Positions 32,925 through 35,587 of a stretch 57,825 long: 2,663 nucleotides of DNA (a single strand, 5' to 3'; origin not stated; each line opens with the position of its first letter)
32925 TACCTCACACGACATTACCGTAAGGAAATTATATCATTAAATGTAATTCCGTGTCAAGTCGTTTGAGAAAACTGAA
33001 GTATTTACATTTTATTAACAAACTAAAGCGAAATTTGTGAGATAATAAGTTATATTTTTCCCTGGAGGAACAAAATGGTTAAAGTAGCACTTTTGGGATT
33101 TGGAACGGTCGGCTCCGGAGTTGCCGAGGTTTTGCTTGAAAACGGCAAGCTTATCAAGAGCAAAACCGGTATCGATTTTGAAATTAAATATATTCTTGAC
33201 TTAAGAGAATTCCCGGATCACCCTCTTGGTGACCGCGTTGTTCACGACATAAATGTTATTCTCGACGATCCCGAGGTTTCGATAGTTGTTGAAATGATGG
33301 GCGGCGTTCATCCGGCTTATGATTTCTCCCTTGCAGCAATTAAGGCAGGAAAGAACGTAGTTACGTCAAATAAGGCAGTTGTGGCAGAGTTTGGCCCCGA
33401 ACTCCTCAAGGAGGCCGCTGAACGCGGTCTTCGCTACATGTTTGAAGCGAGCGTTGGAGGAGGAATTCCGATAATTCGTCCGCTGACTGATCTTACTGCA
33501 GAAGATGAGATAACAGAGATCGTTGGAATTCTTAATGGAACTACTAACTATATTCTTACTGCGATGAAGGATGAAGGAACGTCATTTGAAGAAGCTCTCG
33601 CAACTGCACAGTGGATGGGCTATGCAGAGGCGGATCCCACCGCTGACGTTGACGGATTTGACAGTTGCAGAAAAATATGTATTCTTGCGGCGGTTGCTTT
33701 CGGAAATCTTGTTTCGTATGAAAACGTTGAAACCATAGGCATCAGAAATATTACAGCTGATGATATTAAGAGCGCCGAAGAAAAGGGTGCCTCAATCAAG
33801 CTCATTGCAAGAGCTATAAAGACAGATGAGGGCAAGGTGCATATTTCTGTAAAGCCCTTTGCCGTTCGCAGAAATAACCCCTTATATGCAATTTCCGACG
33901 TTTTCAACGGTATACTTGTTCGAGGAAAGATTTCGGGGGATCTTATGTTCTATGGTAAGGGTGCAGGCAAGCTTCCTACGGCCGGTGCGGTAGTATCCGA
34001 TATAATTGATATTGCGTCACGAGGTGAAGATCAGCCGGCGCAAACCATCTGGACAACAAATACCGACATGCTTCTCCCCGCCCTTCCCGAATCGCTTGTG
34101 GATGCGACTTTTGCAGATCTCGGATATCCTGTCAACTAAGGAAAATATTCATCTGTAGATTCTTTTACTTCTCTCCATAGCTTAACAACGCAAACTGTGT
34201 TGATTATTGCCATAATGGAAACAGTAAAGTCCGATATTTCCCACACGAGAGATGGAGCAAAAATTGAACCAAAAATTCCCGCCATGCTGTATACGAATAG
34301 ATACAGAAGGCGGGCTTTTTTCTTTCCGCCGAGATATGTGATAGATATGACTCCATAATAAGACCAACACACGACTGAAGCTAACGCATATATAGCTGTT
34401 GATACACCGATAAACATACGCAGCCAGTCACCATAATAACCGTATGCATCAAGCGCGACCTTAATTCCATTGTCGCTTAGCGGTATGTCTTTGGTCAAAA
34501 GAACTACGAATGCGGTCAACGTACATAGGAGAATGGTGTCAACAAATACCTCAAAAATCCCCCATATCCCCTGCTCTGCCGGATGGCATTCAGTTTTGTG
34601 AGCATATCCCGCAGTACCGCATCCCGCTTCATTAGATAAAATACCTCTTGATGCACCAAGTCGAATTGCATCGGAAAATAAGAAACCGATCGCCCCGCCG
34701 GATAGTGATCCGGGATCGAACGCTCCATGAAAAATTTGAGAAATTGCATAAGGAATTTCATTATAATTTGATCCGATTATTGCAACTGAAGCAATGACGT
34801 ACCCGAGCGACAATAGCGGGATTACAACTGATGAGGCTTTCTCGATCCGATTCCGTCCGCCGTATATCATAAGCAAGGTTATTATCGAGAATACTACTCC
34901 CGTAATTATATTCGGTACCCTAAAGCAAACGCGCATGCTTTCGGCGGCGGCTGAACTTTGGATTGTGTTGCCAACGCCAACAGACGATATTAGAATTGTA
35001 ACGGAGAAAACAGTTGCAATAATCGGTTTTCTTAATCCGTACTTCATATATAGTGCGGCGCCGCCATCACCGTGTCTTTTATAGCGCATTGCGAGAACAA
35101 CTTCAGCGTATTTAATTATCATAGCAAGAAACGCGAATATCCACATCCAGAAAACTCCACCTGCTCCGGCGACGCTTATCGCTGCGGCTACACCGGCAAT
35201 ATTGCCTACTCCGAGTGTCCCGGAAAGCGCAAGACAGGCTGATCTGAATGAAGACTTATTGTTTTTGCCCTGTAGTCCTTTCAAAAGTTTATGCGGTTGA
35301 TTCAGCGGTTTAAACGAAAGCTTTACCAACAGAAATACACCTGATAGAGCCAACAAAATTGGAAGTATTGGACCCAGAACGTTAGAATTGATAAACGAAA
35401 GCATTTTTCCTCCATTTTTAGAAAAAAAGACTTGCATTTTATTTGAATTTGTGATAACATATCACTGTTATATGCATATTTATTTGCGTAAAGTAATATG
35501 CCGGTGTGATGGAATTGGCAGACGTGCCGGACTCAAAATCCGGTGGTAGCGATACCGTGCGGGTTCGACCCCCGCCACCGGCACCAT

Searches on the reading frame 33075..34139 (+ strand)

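Call 55: search_protein_families(library=pfam, proteins=[window:33075-34139:+], max_evalue=0.0001)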
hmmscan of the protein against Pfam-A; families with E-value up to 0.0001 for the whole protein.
window:33075-34139:+ (354 aa): 2 families
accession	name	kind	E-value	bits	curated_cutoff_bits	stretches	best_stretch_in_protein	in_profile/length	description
PF00742.24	Homoserine_dh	-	1.8e-63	213.9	22.9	1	132-311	1-173/173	Homoserine dehydrogenase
PF03447.22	NAD_binding_3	-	4.6e-13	50.3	24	1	8-124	1-116/116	Homoserine dehydrogenase, NAD binding domain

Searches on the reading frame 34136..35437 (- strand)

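Call 55: search_protein_families(library=pfam, proteins=[window:34136-35437:-], max_evalue=0.0001)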
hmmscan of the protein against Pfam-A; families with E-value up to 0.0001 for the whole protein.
window:34136-35437:- (433 aa): 1 family
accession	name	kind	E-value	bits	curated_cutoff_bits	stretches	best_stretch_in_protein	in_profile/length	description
PF01235.23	Na_Ala_symp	-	1.5e-93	314.6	24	1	57-432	9-380/392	Sodium:alanine symporter family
